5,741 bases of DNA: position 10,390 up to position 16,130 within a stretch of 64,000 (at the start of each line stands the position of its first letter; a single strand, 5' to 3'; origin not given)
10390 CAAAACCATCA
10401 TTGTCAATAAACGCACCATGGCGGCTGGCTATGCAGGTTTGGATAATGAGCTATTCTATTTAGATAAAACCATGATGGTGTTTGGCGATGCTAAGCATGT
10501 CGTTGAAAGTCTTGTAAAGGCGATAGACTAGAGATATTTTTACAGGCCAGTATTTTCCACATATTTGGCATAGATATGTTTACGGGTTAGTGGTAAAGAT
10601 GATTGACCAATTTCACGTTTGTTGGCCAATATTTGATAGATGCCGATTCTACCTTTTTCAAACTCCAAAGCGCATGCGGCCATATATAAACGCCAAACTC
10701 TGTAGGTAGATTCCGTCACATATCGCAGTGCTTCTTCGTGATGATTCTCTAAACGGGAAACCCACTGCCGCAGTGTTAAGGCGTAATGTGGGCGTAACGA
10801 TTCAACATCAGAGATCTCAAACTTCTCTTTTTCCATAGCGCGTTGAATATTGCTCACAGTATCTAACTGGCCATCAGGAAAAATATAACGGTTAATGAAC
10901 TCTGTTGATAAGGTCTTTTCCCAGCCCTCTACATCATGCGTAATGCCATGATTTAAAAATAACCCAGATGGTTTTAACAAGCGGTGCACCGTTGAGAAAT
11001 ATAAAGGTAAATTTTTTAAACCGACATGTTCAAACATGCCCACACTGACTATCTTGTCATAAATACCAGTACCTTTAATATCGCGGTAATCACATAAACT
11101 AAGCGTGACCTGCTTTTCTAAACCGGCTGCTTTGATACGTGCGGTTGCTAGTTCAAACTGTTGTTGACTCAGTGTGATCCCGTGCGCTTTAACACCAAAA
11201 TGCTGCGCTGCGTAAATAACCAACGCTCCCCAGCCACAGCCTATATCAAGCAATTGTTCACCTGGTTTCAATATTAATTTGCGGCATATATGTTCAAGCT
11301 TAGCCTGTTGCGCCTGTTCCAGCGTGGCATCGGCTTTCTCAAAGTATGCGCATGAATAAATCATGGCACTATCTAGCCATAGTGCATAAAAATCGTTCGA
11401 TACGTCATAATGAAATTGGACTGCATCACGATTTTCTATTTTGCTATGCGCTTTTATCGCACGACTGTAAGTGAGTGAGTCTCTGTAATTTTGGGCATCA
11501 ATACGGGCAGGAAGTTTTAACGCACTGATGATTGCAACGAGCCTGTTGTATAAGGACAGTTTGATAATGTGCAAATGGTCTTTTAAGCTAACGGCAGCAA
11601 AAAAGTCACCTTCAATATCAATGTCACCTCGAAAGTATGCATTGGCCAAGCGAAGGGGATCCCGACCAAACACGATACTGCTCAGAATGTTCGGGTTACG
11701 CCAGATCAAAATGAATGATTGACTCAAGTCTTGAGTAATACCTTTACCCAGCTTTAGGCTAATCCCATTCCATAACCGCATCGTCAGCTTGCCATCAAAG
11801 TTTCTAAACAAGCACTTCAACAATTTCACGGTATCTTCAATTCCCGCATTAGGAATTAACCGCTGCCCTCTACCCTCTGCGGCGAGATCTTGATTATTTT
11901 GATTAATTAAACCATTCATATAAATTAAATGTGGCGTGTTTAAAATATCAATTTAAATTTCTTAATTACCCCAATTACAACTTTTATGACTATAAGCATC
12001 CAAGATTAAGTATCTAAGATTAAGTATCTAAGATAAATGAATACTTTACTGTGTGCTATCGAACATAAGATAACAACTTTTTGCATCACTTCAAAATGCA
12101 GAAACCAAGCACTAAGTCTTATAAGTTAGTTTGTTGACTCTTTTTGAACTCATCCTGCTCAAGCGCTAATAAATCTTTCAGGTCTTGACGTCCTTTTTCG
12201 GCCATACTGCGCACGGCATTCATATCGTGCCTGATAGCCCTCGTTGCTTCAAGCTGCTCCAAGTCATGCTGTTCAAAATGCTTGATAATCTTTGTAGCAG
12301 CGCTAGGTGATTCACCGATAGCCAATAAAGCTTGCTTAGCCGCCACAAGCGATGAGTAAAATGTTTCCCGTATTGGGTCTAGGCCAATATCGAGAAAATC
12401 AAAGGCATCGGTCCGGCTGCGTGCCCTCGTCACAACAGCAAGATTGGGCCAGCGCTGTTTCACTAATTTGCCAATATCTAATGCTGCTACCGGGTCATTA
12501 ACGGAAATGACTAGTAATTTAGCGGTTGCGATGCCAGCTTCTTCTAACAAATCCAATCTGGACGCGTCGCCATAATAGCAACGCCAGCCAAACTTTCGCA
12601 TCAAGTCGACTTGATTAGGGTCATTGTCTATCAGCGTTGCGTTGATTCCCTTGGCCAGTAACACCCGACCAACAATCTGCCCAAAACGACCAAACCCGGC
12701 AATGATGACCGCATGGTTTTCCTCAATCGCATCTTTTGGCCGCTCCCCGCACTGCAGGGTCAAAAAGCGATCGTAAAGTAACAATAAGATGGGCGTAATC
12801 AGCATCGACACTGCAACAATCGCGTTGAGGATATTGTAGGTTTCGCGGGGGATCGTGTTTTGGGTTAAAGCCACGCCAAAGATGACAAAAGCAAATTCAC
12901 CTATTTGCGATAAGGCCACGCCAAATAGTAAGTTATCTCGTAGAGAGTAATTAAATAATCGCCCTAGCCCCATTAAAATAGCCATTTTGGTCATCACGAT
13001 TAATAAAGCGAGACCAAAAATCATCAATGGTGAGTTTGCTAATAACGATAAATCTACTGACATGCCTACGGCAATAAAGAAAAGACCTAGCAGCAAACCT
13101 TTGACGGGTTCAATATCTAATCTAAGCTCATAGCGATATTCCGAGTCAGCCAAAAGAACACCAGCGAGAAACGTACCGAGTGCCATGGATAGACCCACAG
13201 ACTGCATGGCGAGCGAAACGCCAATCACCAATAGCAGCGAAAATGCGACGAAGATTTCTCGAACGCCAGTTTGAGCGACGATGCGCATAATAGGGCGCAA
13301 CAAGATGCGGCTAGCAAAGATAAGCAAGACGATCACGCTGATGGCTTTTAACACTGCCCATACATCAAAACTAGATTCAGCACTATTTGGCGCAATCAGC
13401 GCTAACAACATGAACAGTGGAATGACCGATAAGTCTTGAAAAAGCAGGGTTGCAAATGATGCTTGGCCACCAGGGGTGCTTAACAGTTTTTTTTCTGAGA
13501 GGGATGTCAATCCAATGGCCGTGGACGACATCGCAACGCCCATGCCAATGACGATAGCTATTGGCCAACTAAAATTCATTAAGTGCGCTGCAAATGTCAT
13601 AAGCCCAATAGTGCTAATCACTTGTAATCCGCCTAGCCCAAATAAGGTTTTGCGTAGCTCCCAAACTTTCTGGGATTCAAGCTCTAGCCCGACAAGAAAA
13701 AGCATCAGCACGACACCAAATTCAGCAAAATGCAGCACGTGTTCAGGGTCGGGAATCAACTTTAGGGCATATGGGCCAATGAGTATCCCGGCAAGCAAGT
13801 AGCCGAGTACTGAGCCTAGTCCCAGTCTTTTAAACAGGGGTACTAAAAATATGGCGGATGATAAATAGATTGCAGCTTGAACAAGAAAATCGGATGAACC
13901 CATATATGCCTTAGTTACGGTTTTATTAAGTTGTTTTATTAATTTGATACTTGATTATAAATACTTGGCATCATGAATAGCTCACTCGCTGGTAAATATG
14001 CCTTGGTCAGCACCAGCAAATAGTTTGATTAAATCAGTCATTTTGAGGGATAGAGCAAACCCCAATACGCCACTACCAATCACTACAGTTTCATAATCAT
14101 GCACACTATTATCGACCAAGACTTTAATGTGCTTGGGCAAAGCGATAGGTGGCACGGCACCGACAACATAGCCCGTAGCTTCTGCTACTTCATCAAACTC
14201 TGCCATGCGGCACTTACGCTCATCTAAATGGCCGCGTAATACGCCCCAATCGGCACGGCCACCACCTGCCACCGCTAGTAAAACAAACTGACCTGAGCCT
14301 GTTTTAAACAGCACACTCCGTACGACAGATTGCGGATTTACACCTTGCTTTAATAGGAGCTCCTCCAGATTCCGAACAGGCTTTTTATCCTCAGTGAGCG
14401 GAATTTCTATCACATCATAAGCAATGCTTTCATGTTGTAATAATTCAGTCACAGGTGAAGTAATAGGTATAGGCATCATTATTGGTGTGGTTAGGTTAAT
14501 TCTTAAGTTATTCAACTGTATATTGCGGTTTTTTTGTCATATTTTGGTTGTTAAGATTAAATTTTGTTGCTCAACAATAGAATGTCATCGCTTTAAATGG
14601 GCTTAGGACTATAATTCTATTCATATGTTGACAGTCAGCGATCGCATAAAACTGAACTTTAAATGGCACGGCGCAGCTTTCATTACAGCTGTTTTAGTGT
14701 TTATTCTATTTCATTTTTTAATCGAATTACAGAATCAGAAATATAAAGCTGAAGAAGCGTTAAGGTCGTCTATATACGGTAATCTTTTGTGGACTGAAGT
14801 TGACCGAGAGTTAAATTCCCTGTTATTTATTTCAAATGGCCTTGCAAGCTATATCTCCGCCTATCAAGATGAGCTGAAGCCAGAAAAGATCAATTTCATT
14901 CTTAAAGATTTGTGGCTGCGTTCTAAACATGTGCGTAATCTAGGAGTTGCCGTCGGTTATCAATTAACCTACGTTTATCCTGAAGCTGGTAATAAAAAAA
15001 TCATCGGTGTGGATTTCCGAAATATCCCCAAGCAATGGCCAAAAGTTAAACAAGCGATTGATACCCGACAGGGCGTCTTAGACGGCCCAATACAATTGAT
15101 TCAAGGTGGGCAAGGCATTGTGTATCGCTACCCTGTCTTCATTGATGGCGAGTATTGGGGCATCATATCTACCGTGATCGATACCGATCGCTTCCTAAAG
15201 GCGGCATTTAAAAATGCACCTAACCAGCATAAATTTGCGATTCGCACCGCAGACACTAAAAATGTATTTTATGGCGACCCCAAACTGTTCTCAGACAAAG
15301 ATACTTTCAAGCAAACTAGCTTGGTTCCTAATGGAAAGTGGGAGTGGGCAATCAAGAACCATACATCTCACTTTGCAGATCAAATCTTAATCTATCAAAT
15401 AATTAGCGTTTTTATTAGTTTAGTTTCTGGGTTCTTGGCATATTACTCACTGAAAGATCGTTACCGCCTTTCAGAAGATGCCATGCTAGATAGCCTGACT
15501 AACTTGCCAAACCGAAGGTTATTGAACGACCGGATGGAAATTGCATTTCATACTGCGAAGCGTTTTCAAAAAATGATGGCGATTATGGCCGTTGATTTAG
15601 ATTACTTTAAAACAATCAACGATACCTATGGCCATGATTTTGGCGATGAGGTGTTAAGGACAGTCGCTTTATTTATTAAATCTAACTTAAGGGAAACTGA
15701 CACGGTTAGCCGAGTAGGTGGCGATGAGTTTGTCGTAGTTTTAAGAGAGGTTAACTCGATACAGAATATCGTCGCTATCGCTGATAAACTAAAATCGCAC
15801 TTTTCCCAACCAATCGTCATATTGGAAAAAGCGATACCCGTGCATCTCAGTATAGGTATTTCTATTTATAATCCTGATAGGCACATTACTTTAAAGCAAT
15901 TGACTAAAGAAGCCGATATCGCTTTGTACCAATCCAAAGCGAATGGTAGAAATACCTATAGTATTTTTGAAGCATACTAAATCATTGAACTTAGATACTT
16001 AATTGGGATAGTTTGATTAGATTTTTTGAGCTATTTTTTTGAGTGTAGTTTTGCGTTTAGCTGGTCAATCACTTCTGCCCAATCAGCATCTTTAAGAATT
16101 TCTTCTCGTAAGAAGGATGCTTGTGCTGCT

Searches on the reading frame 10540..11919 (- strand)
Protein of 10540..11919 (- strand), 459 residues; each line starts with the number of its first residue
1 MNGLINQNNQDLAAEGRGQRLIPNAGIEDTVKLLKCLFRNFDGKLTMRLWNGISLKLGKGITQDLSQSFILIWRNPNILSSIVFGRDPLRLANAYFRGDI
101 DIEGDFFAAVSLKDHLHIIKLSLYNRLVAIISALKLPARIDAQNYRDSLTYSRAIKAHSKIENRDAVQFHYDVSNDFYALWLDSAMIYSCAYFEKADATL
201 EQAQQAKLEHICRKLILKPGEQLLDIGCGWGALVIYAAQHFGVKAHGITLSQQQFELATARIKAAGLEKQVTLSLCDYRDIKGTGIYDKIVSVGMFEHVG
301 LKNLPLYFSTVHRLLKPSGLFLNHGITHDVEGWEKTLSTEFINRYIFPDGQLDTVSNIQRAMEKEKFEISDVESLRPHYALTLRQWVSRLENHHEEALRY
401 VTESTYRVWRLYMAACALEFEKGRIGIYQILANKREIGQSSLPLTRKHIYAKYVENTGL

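Call 6: search_protein_families(library=ncbifam, max_evalue=1e-10, proteins=[window:10540-11919:-])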
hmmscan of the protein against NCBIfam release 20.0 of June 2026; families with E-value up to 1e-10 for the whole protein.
window:10540-11919:- (459 aa): 5 families
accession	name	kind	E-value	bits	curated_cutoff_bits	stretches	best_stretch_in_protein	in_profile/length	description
NF040703.1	cyclopro_CfaB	exception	6e-121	403.9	650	1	39-450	10-393/393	C17 cyclopropane fatty acid synthase CfaB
NF053839.1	CPFASynBruc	equivalog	1.2e-87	294.5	600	1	43-451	16-398/410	cyclopropane fatty acid synthase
NF008686.0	PRK11705.1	equivalog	1e-85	288.1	400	1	150-438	99-376/383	cyclopropane fatty acyl phospholipid synthase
NF040660.1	mycolic_MTase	equivalog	2.3e-60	204.6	390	1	165-432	6-281/283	cyclopropane mycolic acid synthase family methyltransferase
NF043040.1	corrin_prot_MT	hypoth_equivalog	6.1e-14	52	180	1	204-374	28-203/216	corrinoid protein-associated methyltransferase CpaM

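Call 59: find_homologous_proteins(query=window:10540-11919:-, max_evalue=1e-40)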
Query window:10540-11919:- (459 aa): 8000 proteins with E <= 1e-40 among 8000 candidates; the best 120 are listed.
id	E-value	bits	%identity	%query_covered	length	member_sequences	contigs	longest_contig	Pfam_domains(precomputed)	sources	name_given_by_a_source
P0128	0.0e+0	1046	100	100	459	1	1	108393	PF13847.13,PF13489.13,PF02353.27,PF13649.13,PF08241.19,PF08242.19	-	-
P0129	2.2e-285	964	93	100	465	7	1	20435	PF13847.13,PF13489.13,PF02353.27,PF13649.13,PF08241.19,PF08242.19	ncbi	-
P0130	1.5e-265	899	86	99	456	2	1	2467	PF13847.13,PF13489.13,PF02353.27,PF13649.13,PF08241.19,PF08242.19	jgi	jgi:cyclopropane-fatty-acyl-phospholipid synthase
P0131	6.9e-254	861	83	98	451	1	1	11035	PF13847.13,PF13489.13,PF02353.27,PF13649.13,PF08241.19,PF08242.19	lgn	-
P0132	5.7e-244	828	80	97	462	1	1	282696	PF13847.13,PF13489.13,PF02353.27,PF13649.13,PF08241.19,PF08242.19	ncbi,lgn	-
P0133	6.5e-244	828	84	95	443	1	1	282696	PF13847.13,PF13489.13,PF02353.27,PF13649.13,PF08241.19,PF08242.19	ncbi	ncbi:MAG: cyclopropane-fatty-acyl-phospholipid synthase family protein [Pseudomonadota bacterium]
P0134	2.1e-243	826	80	97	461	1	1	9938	PF13847.13,PF13489.13,PF02353.27,PF13649.13,PF08241.19,PF08242.19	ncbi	-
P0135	1.1e-241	820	80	97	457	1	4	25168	PF13847.13,PF13489.13,PF02353.27,PF13649.13,PF08241.19,PF08242.19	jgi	jgi:cyclopropane-fatty-acyl-phospholipid synthase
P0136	2.0e-239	813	79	97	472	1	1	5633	PF13847.13,PF13489.13,PF02353.27,PF13649.13,PF08241.19,PF08242.19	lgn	-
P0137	2.2e-238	810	81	95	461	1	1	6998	PF13847.13,PF13489.13,PF02353.27,PF13649.13,PF08241.19,PF08242.19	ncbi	-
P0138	3.4e-238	809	79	97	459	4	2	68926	PF13847.13,PF13489.13,PF02353.27,PF13649.13,PF08241.19,PF08242.19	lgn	-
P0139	1.1e-237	807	81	95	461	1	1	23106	PF13847.13,PF13489.13,PF02353.27,PF13649.13,PF08241.19,PF08242.19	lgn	-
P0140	1.4e-235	800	76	98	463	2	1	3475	PF13847.13,PF13489.13,PF02353.27,PF13649.13,PF08241.19,PF08242.19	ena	-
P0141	1.7e-234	797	76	98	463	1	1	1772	PF13847.13,PF13489.13,PF02353.27,PF13649.13,PF08241.19,PF08242.19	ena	-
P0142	1.1e-233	794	76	98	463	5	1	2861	PF13847.13,PF13489.13,PF02353.27,PF13649.13,PF08241.19,PF08242.19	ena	-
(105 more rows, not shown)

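Call 61: find_encoding_contigs(protein=P0129, flank=10000, max_places=3)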
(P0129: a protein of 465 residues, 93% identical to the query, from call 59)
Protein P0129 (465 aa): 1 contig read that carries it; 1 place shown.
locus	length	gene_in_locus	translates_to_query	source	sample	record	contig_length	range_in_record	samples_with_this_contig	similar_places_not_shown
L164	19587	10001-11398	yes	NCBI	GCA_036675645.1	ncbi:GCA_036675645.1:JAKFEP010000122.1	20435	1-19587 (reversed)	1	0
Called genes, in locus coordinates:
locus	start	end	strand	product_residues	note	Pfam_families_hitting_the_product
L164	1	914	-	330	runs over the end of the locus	PF02625:XdhC_CoxI, PF13478:XdhC_C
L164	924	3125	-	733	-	PF20256:MoCoBD_2, PF02738:MoCoBD_1, PF20256:MoCoBD_2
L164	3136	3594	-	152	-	PF00111:Fer2, PF01799:Fer2_2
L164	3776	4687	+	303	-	PF00126:HTH_1, PF03466:LysR_substrate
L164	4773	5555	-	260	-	PF00702:Hydrolase, PF13344:Hydrolase_6, PF13419:HAD_2 (faint), PF13242:Hydrolase_like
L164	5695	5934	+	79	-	PF10982:DUF2789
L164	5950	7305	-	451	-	PF03924:CHASE, PF00990:GGDEF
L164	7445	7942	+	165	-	PF04073:tRNA_edit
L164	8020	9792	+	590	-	PF00999:Na_H_Exchanger, PF02254:TrkA_N, PF27452:KefB_C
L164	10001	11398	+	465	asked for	PF02353:CMAS, PF13489:Methyltransf_23, PF08241:Methyltransf_11, PF08242:Methyltransf_12, PF13649:Methyltransf_25, PF13847:Methyltransf_31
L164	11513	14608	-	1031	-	PF00873:ACR_tran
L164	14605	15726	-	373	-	PF25989:YknX_C (weak)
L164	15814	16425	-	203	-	PF00440:TetR_N, PF17935:TetR_C_27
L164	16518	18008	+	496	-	PF02321:OEP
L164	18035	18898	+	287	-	PF00561:Abhydrolase_1, PF03096:Ndr (weak), PF12146:Hydrolase_4, PF12697:Abhydrolase_6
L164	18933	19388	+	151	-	PF12680:SnoaL_2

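Call 62: find_encoding_contigs(protein=P0132, flank=10000, max_places=3)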
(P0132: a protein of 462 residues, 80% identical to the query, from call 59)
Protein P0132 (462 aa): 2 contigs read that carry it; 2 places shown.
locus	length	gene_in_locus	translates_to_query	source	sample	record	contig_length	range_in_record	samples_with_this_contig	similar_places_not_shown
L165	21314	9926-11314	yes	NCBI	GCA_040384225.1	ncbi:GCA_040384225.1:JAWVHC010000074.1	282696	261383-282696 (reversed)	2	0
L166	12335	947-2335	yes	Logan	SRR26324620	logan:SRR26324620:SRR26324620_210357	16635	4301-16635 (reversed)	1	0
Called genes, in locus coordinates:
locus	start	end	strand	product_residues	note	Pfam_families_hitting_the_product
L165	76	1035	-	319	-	PF14715:FixP_N, PF13442:Cytochrome_CBB3, PF00034:Cytochrom_C, PF13442:Cytochrome_CBB3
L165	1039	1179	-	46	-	PF05545:FixQ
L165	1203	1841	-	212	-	PF02433:FixO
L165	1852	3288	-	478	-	PF00115:COX1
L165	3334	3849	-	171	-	PF06073:DUF934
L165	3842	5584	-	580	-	PF03460:NIR_SIR_ferr, PF01077:NIR_SIR, PF03460:NIR_SIR_ferr, PF01077:NIR_SIR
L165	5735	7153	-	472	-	PF00392:GntR, PF00155:Aminotran_1_2, PF12897:Asp_aminotransf (faint)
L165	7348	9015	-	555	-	PF00682:HMGL-like, PF22615:IPMS_D2, PF08502:LeuA_dimer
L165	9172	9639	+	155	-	PF01047:MarR (weak), PF13404:HTH_AsnC-type, PF13412:HTH_24, PF01037:AsnC_trans_reg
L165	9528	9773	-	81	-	-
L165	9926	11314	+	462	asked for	PF02353:CMAS, PF13489:Methyltransf_23, PF13847:Methyltransf_31, PF08241:Methyltransf_11, PF08242:Methyltransf_12, PF13649:Methyltransf_25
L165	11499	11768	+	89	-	PF00550:PP-binding (weak)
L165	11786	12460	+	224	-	-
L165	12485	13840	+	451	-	PF00501:AMP-binding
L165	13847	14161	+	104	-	PF07977:FabA (weak), PF22818:ApeI-like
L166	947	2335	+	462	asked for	PF02353:CMAS, PF13489:Methyltransf_23, PF13847:Methyltransf_31, PF08241:Methyltransf_11, PF08242:Methyltransf_12, PF13649:Methyltransf_25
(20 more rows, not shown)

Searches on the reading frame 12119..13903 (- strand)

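Call 6: search_protein_families(library=ncbifam, max_evalue=1e-10, proteins=[window:12119-13903:-])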
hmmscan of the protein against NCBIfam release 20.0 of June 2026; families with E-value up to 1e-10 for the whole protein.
window:12119-13903:- (594 aa): 5 families
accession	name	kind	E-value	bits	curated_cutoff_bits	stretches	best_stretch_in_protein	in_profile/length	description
NF002924.0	PRK03562.1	equivalog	5.9e-206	685.6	752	1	3-592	3-599/623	glutathione-regulated potassium-efflux system protein KefC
NF002973.0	PRK03659.1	equivalog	7.2e-176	586.3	804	1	3-589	3-594/602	glutathione-regulated potassium-efflux system protein KefB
TIGR00932.1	2a37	subfamily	3.8e-77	259.5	238.3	1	15-284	2-275/275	monovalent cation:proton antiporter-2 (CPA2) family protein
NF007950.1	PRK10669.1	equivalog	1.3e-59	202.5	700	1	17-496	18-517/547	YbaL family putative K(+) efflux transporter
NF045626.1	FeTrans_MagA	equivalog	1.4e-41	142.8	700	1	7-379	8-379/386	iron transporter MagA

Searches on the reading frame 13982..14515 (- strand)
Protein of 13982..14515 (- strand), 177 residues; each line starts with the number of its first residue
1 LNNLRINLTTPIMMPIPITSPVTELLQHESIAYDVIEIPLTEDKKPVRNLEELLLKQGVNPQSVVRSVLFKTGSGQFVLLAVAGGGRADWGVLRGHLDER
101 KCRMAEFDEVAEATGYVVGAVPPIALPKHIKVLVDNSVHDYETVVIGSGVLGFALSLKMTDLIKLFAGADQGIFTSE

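Call 6: search_protein_families(library=ncbifam, max_evalue=1e-10, proteins=[window:13982-14515:-])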
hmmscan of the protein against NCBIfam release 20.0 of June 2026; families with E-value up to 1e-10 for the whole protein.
window:13982-14515:- (177 aa): 1 family
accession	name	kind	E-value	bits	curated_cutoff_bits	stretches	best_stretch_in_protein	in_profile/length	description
TIGR00011.1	YbaK_EbsC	equivalog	6.6e-20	71.4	153.25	1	21-168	2-146/152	Cys-tRNA(Pro) deacylase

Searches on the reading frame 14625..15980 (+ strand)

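Call 6: search_protein_families(library=ncbifam, max_evalue=1e-10, proteins=[window:14625-15980:+])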
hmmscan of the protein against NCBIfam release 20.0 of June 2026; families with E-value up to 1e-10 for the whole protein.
window:14625-15980:+ (451 aa): 20 families
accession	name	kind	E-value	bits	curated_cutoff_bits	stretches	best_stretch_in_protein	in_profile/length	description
TIGR00254.1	GGDEF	domain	9e-48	162.1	37.4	1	284-447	3-166/168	diguanylate cyclase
NF007423.1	PRK09966.1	equivalog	8.2e-45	153.3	325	1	279-438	232-390/390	diguanylate cyclase DgcN/YfiN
NF045675.1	PhdiestaseDibA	equivalog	8.6e-41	140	980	1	281-448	198-364/623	phosphodiesterase DibA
NF007135.0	PRK09581.1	equivalog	2.1e-39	135.6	474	1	284-444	290-451/457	PleD family two-component system response regulator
NF038266.1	diguan_SiaD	equivalog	5.3e-38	130.8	290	1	281-444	89-251/252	biofilm regulation diguanylate cyclase SiaD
NF007380.0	PRK09894.1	equivalog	6.7e-38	130.7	256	1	278-444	121-283/296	diguanylate cyclase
NF051473.1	DigCycDgcsShew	equivalog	1e-37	130.1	400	1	281-447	130-290/291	diguanylate cyclase DgcS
NF047654.1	DiguCycDgcRLepto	equivalog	1.4e-36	125.9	500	1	274-444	123-292/295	diguanylate cyclase DgcR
NF041606.1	dguan_cyc_DgcA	equivalog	5.4e-34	117.6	370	1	300-447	196-338/340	diguanylate cyclase DgcA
NF007298.0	PRK09776.1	equivalog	3.1e-33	114.8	1135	1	281-449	679-846/1111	diguanylate cyclase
NF053781.1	cdiGMPphdstlr2612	equivalog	4.5e-33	114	1600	1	280-450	834-1004/1268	Tlr1612 family c-di-GMP phosphodiesterase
NF007474.0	PRK10060.1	equivalog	7e-33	113.7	782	1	279-449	230-396/663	cyclic di-GMP phosphodiesterase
NF011955.1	PRK15426.1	equivalog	1.2e-29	102.9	408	1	282-445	394-558/564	cellulose biosynthesis regulator diguanylate cyclase DgcQ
NF040885.1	diguan_DgcJ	equivalog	3.5e-27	95.3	500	1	272-442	327-490/493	diguanylate cyclase DgcJ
NF007599.0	PRK10245.1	equivalog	3.3e-26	91.6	402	1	254-444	181-366/371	diguanylate cyclase AdrA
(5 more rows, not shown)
